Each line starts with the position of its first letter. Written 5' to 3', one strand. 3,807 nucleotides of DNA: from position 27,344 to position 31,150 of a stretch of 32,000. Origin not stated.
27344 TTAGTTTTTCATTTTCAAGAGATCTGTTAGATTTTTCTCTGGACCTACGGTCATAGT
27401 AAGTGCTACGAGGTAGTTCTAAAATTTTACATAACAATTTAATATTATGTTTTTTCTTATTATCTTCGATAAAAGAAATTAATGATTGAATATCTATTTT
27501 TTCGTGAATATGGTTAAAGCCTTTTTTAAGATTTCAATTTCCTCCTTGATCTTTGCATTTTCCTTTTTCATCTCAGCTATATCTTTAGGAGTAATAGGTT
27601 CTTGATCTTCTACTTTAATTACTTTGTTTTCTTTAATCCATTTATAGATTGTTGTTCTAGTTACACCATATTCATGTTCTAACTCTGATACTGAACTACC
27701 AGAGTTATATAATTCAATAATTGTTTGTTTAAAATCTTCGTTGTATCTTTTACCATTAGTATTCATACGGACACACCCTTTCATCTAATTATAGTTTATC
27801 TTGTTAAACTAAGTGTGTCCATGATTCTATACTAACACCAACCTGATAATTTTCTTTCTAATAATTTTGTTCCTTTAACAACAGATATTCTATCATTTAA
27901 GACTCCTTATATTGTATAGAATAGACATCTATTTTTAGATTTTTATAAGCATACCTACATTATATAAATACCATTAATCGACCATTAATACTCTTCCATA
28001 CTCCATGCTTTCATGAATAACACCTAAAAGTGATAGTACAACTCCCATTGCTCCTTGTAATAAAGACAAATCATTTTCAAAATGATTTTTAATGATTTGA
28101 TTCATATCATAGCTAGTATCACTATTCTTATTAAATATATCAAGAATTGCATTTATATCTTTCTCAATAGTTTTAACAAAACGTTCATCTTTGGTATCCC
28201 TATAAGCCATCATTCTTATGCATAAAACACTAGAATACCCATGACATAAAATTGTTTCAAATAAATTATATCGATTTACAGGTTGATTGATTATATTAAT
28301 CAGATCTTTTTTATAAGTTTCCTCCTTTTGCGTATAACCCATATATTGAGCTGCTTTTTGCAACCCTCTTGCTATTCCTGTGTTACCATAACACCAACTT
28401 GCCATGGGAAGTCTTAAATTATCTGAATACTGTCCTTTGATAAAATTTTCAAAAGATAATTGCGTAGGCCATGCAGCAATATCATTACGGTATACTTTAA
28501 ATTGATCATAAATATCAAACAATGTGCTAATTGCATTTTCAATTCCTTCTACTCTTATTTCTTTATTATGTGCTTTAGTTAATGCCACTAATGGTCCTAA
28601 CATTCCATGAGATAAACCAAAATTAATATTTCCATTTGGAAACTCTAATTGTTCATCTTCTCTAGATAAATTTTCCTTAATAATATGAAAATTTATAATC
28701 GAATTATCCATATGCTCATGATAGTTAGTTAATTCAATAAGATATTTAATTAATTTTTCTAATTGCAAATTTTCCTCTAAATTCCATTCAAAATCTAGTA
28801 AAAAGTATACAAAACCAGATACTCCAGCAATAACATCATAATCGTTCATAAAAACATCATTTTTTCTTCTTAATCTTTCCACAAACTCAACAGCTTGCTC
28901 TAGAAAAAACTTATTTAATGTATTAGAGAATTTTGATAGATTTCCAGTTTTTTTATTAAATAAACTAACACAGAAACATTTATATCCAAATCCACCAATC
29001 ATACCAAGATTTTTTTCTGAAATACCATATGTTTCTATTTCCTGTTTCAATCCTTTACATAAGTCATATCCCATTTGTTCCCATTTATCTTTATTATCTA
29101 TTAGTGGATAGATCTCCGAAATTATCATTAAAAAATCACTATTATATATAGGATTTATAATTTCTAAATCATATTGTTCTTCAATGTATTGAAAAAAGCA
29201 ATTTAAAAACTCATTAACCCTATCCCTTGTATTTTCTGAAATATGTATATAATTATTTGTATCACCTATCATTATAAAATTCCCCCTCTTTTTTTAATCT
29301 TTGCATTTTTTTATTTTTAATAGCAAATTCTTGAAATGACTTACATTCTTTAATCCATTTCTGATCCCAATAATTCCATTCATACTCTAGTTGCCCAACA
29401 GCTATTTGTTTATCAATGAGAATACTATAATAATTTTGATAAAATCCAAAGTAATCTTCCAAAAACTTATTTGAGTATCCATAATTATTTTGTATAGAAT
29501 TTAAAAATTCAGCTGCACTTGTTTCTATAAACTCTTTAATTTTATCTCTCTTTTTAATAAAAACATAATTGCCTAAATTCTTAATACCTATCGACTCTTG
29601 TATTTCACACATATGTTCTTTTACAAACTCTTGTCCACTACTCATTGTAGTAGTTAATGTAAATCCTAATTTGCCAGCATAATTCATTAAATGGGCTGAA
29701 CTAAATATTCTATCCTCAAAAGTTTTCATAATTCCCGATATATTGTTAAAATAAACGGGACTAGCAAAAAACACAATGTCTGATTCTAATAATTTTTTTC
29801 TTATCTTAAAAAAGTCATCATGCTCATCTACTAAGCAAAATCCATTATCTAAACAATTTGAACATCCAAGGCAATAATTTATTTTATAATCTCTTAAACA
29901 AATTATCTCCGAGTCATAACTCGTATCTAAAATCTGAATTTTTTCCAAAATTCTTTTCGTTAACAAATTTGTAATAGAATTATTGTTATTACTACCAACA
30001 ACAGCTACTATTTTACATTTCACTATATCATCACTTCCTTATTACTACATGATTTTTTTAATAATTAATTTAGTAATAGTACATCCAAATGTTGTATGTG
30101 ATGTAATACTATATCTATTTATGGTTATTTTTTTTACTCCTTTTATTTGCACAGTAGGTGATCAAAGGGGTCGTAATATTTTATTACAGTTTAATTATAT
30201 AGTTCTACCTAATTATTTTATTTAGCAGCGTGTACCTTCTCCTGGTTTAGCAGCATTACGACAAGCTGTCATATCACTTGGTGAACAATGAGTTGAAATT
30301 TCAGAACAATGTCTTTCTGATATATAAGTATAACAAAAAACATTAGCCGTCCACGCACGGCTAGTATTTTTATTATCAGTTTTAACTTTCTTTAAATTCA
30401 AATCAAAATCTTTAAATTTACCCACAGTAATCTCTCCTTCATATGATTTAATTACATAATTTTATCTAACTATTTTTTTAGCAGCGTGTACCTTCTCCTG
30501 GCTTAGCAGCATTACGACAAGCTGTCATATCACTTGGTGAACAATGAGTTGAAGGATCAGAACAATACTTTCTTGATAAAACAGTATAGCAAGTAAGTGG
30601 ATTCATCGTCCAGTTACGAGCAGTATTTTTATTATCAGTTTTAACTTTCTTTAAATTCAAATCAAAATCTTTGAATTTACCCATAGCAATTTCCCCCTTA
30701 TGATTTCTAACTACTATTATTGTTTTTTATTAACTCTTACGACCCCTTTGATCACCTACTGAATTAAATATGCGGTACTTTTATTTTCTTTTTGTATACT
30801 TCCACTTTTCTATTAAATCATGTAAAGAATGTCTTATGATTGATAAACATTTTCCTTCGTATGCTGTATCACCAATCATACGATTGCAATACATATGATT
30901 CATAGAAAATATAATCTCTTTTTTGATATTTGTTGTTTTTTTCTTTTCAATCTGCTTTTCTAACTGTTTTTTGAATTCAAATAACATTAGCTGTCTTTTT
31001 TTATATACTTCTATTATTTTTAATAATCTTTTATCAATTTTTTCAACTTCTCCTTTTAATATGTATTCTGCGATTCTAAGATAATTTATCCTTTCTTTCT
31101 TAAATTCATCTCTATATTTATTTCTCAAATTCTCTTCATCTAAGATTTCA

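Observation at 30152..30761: Perfect 25-bp inverted repeat exactly brackets the two lanA genes (candidate invertible precursor cassette or RNA processing stalk)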

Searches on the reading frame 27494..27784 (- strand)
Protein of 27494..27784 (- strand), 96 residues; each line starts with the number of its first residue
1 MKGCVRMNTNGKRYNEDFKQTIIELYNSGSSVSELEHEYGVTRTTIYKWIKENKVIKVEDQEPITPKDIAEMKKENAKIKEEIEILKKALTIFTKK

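Call 8: search_protein_families(library=ncbifam, proteins=[window:27494-27784:-], max_evalue=0.01)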
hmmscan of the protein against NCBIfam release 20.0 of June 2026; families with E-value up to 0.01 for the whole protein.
window:27494-27784:- (96 aa): 10 families
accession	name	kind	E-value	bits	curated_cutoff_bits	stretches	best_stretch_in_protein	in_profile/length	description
NF033516.0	transpos_IS3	equivalog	1.6e-10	40.8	160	1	18-92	2-84/369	IS3 family transposase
NF047595.1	IS66_ISRel24_TnpA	equivalog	6.2e-06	26.8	74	1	12-61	3-52/113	IS66-like element accessory protein TnpA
NF033558.1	transpos_IS1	equivalog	3.6e-05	23.8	100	1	10-72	36-100/199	IS1 family transposase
NF038291.1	rep_pAB02_ORF2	subfamily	9.8e-05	22.8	85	1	31-60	4-33/172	plasmid replication DNA-binding protein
NF049902.1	FTL_1293_fam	exception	0.00052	20.2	170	1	18-51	11-44/150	FTL_1293 family small RNA FtrC-regulated protein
NF033545.0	transpos_IS630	equivalog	0.00098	18.6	100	1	20-53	3-36/299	IS630 family transposase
NF033577.2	transpos_IS481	equivalog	0.0011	18.6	224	1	20-76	3-60/284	IS481 family transposase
NF040785.1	CD3324_fam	subfamily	0.0016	18.5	65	1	8-49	40-81/82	CD3324 family protein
NF040595.1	HTH_Cbp1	equivalog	0.0024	17.8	140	1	12-90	45-120/135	CRISPR DNA repeat-binding protein Cbp1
NF001066.0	PRK00118.1-1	equivalog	0.0086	16.4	147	0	19-56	24-62/110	putative DNA-binding protein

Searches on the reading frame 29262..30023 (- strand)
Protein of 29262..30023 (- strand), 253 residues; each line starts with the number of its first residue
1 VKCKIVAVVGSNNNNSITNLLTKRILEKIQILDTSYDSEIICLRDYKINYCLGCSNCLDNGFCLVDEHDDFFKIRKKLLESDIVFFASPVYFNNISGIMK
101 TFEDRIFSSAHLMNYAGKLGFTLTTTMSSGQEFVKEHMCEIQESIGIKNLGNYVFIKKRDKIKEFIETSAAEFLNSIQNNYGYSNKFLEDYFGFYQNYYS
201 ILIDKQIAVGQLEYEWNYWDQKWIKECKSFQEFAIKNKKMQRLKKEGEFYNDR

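Call 7: search_protein_families(library=pfam, proteins=[window:29262-30023:-], max_evalue=0.01)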
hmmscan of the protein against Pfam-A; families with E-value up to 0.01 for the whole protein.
window:29262-30023:- (253 aa): 2 families
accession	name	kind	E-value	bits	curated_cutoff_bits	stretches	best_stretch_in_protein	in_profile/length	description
PF03358.20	FMN_red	-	5e-19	68.8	24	1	4-156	2-147/152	NADPH-dependent FMN reductase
PF02525.22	Flavodoxin_2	-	8.7e-06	26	27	1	4-116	2-113/198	Flavodoxin-like fold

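Call 8: search_protein_families(library=ncbifam, proteins=[window:29262-30023:-], max_evalue=0.01)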
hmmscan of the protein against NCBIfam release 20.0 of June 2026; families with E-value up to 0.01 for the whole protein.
window:29262-30023:- (253 aa): 3 families
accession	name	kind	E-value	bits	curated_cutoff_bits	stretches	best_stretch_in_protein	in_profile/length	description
TIGR03566.1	FMN_reduc_MsuE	equivalog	0.00041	20.2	212.5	1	4-108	1-96/174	FMN reductase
NF038196.1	ferrodoxin_EFR1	subfamily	0.00047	20.3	75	1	74-185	34-148/242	EFR1 family ferrodoxin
TIGR03567.1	FMN_reduc_SsuE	equivalog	0.0025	17.8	164.05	1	5-104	2-89/171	NADPH-dependent FMN reductase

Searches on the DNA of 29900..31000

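Call 70: search_rna_families(source=window, start=29900, end=31000, threshold=evalue, max_evalue=1)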
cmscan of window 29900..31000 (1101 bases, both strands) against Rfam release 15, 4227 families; matches with E-value up to 1: 1.
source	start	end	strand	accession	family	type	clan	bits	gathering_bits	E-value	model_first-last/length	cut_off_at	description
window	30068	30115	-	RF00951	mir-1302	Gene; miRNA;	-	24.1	62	0.37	1-52/52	no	mir-1302 microRNA precursor family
